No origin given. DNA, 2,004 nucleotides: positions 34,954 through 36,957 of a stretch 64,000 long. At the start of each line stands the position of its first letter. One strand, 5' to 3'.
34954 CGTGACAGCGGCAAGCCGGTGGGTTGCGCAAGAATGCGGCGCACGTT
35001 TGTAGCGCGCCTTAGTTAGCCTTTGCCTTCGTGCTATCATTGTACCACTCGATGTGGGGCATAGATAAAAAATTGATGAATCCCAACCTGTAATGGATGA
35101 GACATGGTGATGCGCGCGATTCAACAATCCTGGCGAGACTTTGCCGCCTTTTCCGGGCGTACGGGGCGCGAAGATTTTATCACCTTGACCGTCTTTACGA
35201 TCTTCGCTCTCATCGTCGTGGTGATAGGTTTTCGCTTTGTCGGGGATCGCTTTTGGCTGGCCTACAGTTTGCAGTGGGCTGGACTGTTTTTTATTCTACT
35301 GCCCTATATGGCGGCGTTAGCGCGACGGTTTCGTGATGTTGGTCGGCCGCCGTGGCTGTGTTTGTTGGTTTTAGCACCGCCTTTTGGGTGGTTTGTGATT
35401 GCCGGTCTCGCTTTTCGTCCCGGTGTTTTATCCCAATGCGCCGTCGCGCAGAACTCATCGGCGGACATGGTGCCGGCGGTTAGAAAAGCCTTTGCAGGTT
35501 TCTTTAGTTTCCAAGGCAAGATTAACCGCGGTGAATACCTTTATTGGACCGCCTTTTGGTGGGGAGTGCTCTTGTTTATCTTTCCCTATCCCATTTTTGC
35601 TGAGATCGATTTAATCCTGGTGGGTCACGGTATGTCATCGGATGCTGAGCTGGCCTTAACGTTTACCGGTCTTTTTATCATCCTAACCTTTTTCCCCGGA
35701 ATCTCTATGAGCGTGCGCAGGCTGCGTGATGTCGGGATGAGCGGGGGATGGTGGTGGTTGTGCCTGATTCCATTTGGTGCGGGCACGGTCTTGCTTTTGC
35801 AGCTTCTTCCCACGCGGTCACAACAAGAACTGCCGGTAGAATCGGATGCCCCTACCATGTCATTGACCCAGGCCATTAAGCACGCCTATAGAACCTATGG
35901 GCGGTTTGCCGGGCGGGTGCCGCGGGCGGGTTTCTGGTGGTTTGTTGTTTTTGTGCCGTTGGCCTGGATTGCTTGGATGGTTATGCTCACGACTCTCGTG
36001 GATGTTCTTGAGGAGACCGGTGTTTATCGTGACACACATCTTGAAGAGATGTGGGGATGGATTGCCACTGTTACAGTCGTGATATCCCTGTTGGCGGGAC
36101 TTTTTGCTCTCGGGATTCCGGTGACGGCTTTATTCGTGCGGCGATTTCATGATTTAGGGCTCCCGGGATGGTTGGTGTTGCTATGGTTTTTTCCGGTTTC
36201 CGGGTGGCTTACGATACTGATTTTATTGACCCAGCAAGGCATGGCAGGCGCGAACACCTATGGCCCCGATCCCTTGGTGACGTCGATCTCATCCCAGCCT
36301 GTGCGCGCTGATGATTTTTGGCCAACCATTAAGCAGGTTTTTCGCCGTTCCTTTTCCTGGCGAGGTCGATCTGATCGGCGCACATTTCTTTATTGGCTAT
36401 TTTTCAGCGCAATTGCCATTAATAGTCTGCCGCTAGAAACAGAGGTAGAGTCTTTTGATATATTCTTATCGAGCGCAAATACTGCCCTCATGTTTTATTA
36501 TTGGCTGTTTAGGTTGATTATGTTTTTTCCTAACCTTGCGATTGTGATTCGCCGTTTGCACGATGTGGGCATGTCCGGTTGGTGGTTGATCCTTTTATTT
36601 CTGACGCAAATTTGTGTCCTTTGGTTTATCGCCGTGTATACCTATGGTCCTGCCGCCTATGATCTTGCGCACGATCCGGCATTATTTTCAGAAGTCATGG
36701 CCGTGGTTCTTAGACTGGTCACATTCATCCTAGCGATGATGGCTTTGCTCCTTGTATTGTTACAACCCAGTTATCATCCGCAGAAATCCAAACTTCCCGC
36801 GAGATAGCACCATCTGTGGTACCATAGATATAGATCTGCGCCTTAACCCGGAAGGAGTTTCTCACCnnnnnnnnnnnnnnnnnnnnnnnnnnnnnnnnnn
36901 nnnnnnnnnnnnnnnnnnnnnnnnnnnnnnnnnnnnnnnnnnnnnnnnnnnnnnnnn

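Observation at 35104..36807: Single polypeptide containing four tandem DUF805 membrane domains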

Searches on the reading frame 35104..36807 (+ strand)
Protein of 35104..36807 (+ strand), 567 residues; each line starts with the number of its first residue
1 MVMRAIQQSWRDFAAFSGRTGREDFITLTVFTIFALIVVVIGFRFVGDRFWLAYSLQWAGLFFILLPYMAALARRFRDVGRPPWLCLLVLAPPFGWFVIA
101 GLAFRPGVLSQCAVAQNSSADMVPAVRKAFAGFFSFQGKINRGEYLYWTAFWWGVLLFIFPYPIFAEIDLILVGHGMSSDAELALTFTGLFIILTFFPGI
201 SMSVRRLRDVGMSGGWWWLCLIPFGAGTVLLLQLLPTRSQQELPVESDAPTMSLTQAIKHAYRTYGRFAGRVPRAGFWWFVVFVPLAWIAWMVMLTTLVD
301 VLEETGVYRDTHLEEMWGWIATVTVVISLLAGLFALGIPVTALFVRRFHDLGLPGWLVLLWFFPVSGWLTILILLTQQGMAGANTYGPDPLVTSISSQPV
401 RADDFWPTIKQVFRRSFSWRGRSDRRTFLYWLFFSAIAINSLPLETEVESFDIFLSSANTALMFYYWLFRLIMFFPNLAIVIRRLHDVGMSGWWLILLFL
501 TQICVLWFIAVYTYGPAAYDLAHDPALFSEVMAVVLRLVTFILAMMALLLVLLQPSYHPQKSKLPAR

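Call 3: search_protein_families(library=pfam, proteins=[window:35104-36804:+], max_evalue=1)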
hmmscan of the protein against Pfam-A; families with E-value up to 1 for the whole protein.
window:35104-36804:+ (567 aa): 1 family
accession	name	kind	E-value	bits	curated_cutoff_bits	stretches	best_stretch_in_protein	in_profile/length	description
PF05656.20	DUF805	-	4.5e-61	204.6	25.7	4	266-388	2-111/111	Protein of unknown function (DUF805)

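Call 4: search_protein_families(library=ncbifam, proteins=[window:35104-36804:+], max_evalue=1)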
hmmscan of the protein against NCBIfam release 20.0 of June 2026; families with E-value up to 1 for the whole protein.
window:35104-36804:+ (567 aa): 0 families

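Call 8: find_homologous_proteins(query=window:35104-36804:+, max_evalue=0.00001)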
Query window:35104-36804:+ (567 aa): 4 proteins with E <= 0.00001 among 8000 candidates.
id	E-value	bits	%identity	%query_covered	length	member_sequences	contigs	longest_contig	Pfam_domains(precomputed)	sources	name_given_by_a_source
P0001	0.0e+0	1274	100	100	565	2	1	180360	PF05656.21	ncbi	ncbi:MAG: DUF805 domain-containing protein [Pseudomonadota bacterium]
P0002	5.3e-12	63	27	24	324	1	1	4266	PF05656.21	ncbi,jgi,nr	ncbi:MAG: DUF805 domain-containing protein [Bacteroidales bacterium]|jgi:uncharacterized membrane pr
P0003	6.4e-10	56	32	25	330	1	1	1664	PF05656.21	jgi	jgi:uncharacterized membrane protein YhaH (DUF805 family)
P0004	5.1e-7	47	33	25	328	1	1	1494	PF05656.21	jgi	jgi:uncharacterized membrane protein YhaH (DUF805 family)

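Call 10: find_related_loci(query=window:35104-36804:+, collection=genome_contigs, flank=6000)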
Query window:35104-36804:+ (567 aa) in genome_contigs; peptide patterns used: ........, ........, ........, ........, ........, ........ (x = any residue, [..] = any of these).
28 stretches matched a pattern; 14 encode a relative of the query (tblastn E <= 1e-3); 14 distinct loci.
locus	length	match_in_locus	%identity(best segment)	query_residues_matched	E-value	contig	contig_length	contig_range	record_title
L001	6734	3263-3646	32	128-497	7e-11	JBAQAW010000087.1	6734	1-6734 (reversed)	MAG: Candidatus Cybelea sp. isolate MFD00003_ilm_asm_bin14 k127_345255, whole genome shotgun sequence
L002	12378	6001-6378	34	11-497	1e-8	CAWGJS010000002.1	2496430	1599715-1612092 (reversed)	MAG: uncultured Actinomycetota bacterium isolate MFD02579.bin.1.115 genome assembly, contig: contig_2596, whole genome s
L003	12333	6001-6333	38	7-518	3e-8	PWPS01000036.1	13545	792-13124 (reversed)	MAG: Candidatus Nealsonbacteria bacterium isolate CSSed10_436R1 CS-Sed10-C10324, whole genome shotgun sequence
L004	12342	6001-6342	32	128-497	3e-8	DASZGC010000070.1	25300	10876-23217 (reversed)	MAG TPA_asm: Candidatus Cybelea sp. isolate SMAG_U6538 k141_4276160, whole genome shotgun sequence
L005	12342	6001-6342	32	128-497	3e-8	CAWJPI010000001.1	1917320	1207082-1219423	MAG: Candidatus Eremiobacteraeota bacterium isolate MFD04463.bin.2.207 genome assembly, contig: contig_13468, whole geno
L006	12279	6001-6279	36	125-497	3e-8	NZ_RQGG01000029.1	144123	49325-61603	Leptospira kemamanensis strain 201702454 contig_0011, whole genome shotgun sequence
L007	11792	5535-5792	63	128-498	4e-8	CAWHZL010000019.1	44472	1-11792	MAG: Candidatus Eremiobacteraeota bacterium isolate MFD04463.bin.1.211 genome assembly, contig: contig_67754, whole geno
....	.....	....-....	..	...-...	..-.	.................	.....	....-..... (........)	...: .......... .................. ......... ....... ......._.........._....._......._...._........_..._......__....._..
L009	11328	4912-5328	30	133-500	1e-7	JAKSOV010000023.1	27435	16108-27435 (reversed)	MAG: Akkermansia sp. isolate Horse_feces186 MAG186_23, whole genome shotgun sequence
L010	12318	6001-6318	31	193-497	4e-7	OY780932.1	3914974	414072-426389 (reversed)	MAG: Planctomycetota bacterium isolate 8948a4fa-d588-4077-bf9d-2cdc62be6801 genome assembly, chromosome: 1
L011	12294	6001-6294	33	125-506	7e-7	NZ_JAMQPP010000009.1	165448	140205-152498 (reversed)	Leptospira soteropolitanensis strain VSF16 9, whole genome shotgun sequence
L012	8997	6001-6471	32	268-498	5e-6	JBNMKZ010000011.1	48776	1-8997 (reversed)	MAG: Verrucomicrobiota bacterium isolate CM_BacUBA_137.30 k141_177575_length_48776_cov_43.0967, whole genome shotgun seq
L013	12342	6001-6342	33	125-497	2e-9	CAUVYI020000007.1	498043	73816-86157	MAG: Planctomycetota bacterium isolate a83b64f6-619d-4c2f-b73e-04070e311a9b genome assembly, contig: contig_7, whole gen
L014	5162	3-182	59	192-497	7e-6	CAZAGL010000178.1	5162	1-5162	MAG TPA_asm: uncultured Caulobacteraceae bacterium isolate SRP287051_co1_154 genome assembly, contig: NODE_19196_length_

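Call 22: find_encoding_contigs(protein=P0001, flank=10000, max_places=6)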
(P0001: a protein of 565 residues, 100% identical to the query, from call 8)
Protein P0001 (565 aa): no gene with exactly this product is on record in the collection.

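Call 23: search_protein_representatives(protein=window:35104-36804:+)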
Query: 567 residues. Proteins with E-value up to 0.001 (for the whole library): 10598; up to 1e-10: 298; up to 1e-30: 1. The best 150 are listed.
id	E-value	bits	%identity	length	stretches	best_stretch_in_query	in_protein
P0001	0.0e+00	1273.8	100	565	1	3-567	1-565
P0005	1.2e-26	110.0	41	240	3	187-287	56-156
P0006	5.7e-26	107.8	35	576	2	244-390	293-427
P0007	1.4e-23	99.8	34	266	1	255-509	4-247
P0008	5.1e-22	94.7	32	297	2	185-391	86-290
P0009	8.2e-22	94.0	40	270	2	262-496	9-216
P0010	9.4e-22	93.8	34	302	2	191-393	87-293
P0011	1.1e-20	90.3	29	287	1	135-401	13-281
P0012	1.3e-20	90.0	38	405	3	311-399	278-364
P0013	8.2e-20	87.4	37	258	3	241-393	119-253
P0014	8.4e-20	87.4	31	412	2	126-302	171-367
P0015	2.4e-19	85.9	36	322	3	121-293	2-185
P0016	1.2e-18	83.6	40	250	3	327-391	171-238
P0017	1.9e-18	82.9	38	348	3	318-391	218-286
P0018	2.4e-18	82.6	28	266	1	254-509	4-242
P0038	1.4e-14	70.1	36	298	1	252-399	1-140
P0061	1.6e-13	66.7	36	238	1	252-391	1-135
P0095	1.1e-12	63.9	32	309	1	252-396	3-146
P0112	2.0e-12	63.1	38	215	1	261-397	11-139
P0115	2.1e-12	63.0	35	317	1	118-388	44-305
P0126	3.3e-12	62.3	34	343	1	262-394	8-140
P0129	3.7e-12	62.1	39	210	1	252-395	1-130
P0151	6.3e-12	61.4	31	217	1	249-394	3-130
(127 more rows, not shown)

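Call 38: find_homologous_proteins(query=A3, max_evalue=1e-10)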
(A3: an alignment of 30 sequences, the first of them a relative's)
Query A3 (30 sequences) (240 aa, profile of the alignment): 2688 proteins with E <= 1e-10 among 8000 candidates; the best 120 are listed.
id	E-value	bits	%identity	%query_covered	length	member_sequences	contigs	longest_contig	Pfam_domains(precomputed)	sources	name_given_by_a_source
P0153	6.0e-86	306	78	100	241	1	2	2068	PF05656.21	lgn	-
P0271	6.8e-84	299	36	99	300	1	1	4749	PF05656.21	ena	-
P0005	1.4e-83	298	100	100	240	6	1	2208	PF05656.21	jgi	jgi:uncharacterized membrane protein YhaH (DUF805 family)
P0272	2.1e-82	294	34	99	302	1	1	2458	PF05656.21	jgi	jgi:uncharacterized membrane protein YhaH (DUF805 family)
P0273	1.6e-81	291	34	99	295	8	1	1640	PF05656.21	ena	-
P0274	1.1e-80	289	34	99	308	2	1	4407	PF05656.21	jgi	-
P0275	1.2e-80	288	36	99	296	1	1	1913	PF05656.21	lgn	-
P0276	3.9e-80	287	48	99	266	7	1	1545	PF05656.21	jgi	jgi:uncharacterized membrane protein YhaH (DUF805 family)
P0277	1.7e-79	285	46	99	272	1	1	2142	PF05656.21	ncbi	-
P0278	2.4e-79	284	46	99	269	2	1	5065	PF05656.21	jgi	jgi:uncharacterized membrane protein YhaH (DUF805 family)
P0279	1.6e-78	282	36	99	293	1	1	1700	PF05656.21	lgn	-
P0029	1.7e-75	272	32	99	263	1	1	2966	PF05656.21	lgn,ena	-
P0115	2.3e-75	271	33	93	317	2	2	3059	PF05656.21,PF13248.12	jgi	-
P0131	7.1e-73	263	30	90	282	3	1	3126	PF05656.21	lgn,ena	-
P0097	1.0e-69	253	23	78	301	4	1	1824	PF05656.21,PF26243.1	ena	-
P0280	4.3e-63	231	24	78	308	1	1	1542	PF05656.21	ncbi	-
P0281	1.3e-60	223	30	98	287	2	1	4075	PF05656.21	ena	-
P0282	7.8e-58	214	29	90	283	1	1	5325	PF05656.21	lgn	-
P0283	8.2e-58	214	24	78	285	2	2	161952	PF05656.21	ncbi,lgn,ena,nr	ncbi:MAG: DUF805 domain-containing protein [Abditibacteriota bacterium]|nr:DUF805 domain-containing 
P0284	1.4e-55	206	35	57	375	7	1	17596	PF13240.12,PF05656.21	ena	-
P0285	1.5e-55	206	30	43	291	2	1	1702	PF05656.21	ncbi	-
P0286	6.3e-55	204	50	42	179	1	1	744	PF05656.21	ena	-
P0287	7.2e-53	197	31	99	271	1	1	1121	PF05656.21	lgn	-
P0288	6.4e-51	191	31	95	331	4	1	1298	PF05656.21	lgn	-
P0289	1.8e-50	190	29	99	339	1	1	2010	PF05656.21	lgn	-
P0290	9.1e-46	174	37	59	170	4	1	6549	PF05656.21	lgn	-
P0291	9.0e-45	171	48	50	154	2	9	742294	PF05656.21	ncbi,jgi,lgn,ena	jgi:uncharacterized membrane protein YhaH (DUF805 family)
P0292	1.2e-44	170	47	48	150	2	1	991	PF05656.21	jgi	jgi:uncharacterized membrane protein YhaH (DUF805 family)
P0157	1.7e-44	170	51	48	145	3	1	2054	PF05656.21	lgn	-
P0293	2.4e-44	169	45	50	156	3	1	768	PF05656.21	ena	-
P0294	3.0e-44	169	50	48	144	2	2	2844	PF05656.21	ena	-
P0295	6.1e-44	168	48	49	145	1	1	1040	PF05656.21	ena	-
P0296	7.2e-44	168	49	50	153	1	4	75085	PF05656.21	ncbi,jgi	jgi:uncharacterized membrane protein YhaH (DUF805 family)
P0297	1.0e-43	167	42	50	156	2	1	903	PF05656.21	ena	-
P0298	1.0e-43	167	48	49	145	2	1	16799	PF05656.21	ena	-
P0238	1.4e-43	167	53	48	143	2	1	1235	PF05656.21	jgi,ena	-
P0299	1.8e-43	167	45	49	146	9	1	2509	PF05656.21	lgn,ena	-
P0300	2.2e-43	166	45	50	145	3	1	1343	PF05656.21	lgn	-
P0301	2.5e-43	166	46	49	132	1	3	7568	PF05656.21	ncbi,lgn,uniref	ncbi:DUF805 domain-containing protein [Phaeovulum sp.]|uniref:DUF805 domain-containing protein n=1 T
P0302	3.0e-43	166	47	49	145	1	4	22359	PF05656.21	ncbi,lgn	-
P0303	3.1e-43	166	47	50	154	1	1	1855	PF05656.21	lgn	-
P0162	3.5e-43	166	50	49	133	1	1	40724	PF05656.21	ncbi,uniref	ncbi:MAG: DUF805 domain-containing protein [Paracoccus sp. (in: a-proteobacteria)]|uniref:DUF805 dom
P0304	3.8e-43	166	47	50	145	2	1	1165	PF05656.21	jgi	jgi:uncharacterized membrane protein YhaH (DUF805 family)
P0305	4.7e-43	165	41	49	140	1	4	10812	PF05656.21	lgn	-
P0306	5.1e-43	165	52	48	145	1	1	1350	PF05656.21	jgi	jgi:uncharacterized membrane protein YhaH (DUF805 family)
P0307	5.4e-43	165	42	49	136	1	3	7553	PF05656.21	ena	-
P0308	6.0e-43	165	46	49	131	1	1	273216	PF05656.21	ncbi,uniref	ncbi:DUF805 domain-containing protein [Phytohabitans sp. LJ34]|uniref:DUF805 domain-containing prote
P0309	9.8e-43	164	48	50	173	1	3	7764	PF05656.21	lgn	-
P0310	1.2e-42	164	45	49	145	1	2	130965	PF05656.21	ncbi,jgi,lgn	-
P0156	1.3e-42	164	48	49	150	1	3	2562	PF05656.21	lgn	-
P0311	1.6e-42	163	46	49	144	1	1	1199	PF05656.21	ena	-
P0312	1.7e-42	163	47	49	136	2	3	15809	PF05656.21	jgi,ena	-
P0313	1.8e-42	163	46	49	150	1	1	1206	PF05656.21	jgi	-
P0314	1.9e-42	163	40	48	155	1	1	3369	PF05656.21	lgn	-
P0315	2.2e-42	163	48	49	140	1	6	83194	PF05656.21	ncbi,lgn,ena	-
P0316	2.3e-42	163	45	50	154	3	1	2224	PF05656.21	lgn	-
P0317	2.4e-42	163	47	50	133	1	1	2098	PF05656.21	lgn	-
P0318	2.4e-42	163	44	49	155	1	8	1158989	PF05656.21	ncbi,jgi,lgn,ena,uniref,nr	ncbi:DUF805 domain-containing protein [uncultured Maritimibacter sp.]|jgi:uncharacterized membrane p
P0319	2.5e-42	163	42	48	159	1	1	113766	PF05656.21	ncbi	-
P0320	2.5e-42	163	48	50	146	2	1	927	PF05656.21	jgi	jgi:uncharacterized membrane protein YhaH (DUF805 family)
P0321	2.7e-42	163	44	48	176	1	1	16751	PF05656.21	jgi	-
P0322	2.7e-42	163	47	48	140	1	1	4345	PF05656.21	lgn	-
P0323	2.8e-42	163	49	49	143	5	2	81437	PF05656.21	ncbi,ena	-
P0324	3.1e-42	163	52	50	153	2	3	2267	PF05656.21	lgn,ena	-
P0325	3.1e-42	163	45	48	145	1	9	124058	PF05656.21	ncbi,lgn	-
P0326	3.4e-42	162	45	49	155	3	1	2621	PF05656.21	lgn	-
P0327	3.5e-42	162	45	47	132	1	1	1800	PF05656.21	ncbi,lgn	-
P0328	3.5e-42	162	43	48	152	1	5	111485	PF05656.21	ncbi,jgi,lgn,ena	-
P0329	4.5e-42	162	46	48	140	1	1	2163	PF05656.21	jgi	jgi:uncharacterized membrane protein YhaH (DUF805 family)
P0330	4.5e-42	162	54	50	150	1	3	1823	PF05656.21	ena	-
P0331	4.7e-42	162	51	50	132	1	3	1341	PF05656.21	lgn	-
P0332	4.9e-42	162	47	47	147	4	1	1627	PF05656.21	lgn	-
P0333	5.6e-42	162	40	58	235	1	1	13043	PF00498.32,PF05656.21,PF16697.11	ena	-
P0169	6.2e-42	162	47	49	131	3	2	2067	PF05656.21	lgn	-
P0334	6.4e-42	162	50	50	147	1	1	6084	PF05656.21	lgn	-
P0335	6.6e-42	161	47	49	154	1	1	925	PF05656.21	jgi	-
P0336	7.0e-42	161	48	49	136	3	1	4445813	PF05656.21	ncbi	-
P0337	7.0e-42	161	52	49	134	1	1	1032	PF05656.21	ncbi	-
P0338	7.3e-42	161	53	50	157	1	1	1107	PF05656.21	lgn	-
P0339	7.8e-42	161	39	49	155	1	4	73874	PF05656.21,PF18936.6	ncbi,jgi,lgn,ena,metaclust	metaclust:\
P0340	8.3e-42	161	50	49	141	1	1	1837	PF05656.21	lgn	-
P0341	8.4e-42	161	45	49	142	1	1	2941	PF05656.21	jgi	jgi:uncharacterized membrane protein YhaH (DUF805 family)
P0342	8.6e-42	161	51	48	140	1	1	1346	PF05656.21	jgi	jgi:uncharacterized membrane protein YhaH (DUF805 family)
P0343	9.1e-42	161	43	49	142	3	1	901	PF05656.21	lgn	-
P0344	9.8e-42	161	45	50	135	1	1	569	PF05656.21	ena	-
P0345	1.2e-41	161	43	52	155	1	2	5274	PF05656.21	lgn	-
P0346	1.4e-41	160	41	49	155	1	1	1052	PF05656.21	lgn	-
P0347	1.5e-41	160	45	48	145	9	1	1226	PF05656.21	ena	-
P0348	1.5e-41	160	48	50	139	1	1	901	PF05656.21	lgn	-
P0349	1.5e-41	160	42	47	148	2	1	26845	PF05656.21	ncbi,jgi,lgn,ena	-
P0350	1.5e-41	160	43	49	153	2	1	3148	PF05656.21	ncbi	-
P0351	1.6e-41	160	45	49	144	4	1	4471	PF05656.21,PF18936.6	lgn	-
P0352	1.6e-41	160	51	48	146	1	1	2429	PF05656.21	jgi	jgi:uncharacterized membrane protein YhaH (DUF805 family)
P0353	1.7e-41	160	46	48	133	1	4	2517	PF05656.21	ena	-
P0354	1.7e-41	160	51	48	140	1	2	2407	PF05656.21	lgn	-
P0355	1.7e-41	160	48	54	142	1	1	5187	PF05656.21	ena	-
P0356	1.9e-41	160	52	52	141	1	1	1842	PF05656.21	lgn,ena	-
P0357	2.0e-41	160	51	48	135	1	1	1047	PF05656.21,PF18936.6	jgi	-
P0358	2.2e-41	160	42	50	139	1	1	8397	PF05656.21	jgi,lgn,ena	-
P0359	2.3e-41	160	45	49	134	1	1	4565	PF05656.21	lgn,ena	-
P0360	2.4e-41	160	45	50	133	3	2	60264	PF05656.21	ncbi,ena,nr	ncbi:MAG: DUF805 domain-containing protein [Sphingomonas sp.]|nr:MAG: DUF805 domain-containing prote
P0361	2.8e-41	159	45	49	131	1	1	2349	PF05656.21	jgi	jgi:uncharacterized membrane protein YhaH (DUF805 family)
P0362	3.1e-41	159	45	48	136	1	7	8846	PF05656.21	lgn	-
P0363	3.1e-41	159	42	49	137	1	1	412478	PF05656.21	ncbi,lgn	-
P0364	3.2e-41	159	50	54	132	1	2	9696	PF05656.21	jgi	jgi:uncharacterized membrane protein YhaH (DUF805 family)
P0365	3.3e-41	159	44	50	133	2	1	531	PF05656.21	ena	-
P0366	3.3e-41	159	43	49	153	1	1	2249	PF05656.21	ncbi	-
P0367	3.4e-41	159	46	49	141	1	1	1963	PF05656.21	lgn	-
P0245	3.8e-41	159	42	46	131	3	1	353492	PF05656.21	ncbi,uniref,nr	ncbi:hypothetical protein CK503_06690 [Aliifodinibius salipaludis]|uniref:DUF805 domain-containing p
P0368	3.8e-41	159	49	50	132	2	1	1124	PF05656.21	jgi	jgi:uncharacterized membrane protein YhaH (DUF805 family)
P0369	3.9e-41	159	42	50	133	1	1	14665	PF05656.21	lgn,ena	-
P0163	4.1e-41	159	44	48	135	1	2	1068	PF05656.21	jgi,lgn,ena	jgi:uncharacterized membrane protein YhaH (DUF805 family)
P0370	4.2e-41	159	41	50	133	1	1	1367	PF05656.21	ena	-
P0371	4.4e-41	159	37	49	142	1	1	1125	PF05656.21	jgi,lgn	jgi:uncharacterized membrane protein YhaH (DUF805 family)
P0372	4.5e-41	159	47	49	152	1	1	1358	PF05656.21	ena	-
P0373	4.5e-41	159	41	49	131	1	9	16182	PF05656.21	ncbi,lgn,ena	-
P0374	4.8e-41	159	48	45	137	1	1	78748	PF05656.21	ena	-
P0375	4.8e-41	159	46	48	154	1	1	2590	PF05656.21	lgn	-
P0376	5.1e-41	159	44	53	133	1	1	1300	PF05656.21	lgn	-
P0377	5.4e-41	159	44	49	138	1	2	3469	PF05656.21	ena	-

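Call 46: search_protein_families(library=padloc, proteins=[window:35104-36804:+], max_evalue=0.1)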
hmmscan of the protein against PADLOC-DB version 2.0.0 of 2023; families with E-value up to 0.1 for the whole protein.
window:35104-36804:+ (567 aa): 0 families

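Call 47: search_protein_families(library=phrogs, proteins=[window:35104-36804:+], max_evalue=0.01)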
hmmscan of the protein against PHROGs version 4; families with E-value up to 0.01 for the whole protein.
window:35104-36804:+ (567 aa): 1 family
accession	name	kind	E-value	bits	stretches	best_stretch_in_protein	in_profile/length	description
phrog_12855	-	moron, auxiliary metabolic gene and host takeover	3e-41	142.5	4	251-394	62-196/333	membrane protein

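Call 51: find_encoding_contigs(protein=window:35104-36807:+, flank=10000, max_places=6)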
Protein window:35104-36807:+ (567 aa): 1 contig read that carries it; 1 place shown.
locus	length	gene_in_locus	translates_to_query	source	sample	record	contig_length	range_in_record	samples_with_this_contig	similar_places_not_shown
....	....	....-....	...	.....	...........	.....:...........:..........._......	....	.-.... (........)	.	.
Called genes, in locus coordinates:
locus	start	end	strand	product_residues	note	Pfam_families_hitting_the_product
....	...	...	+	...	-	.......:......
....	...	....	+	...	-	-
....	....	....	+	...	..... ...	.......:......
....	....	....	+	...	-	?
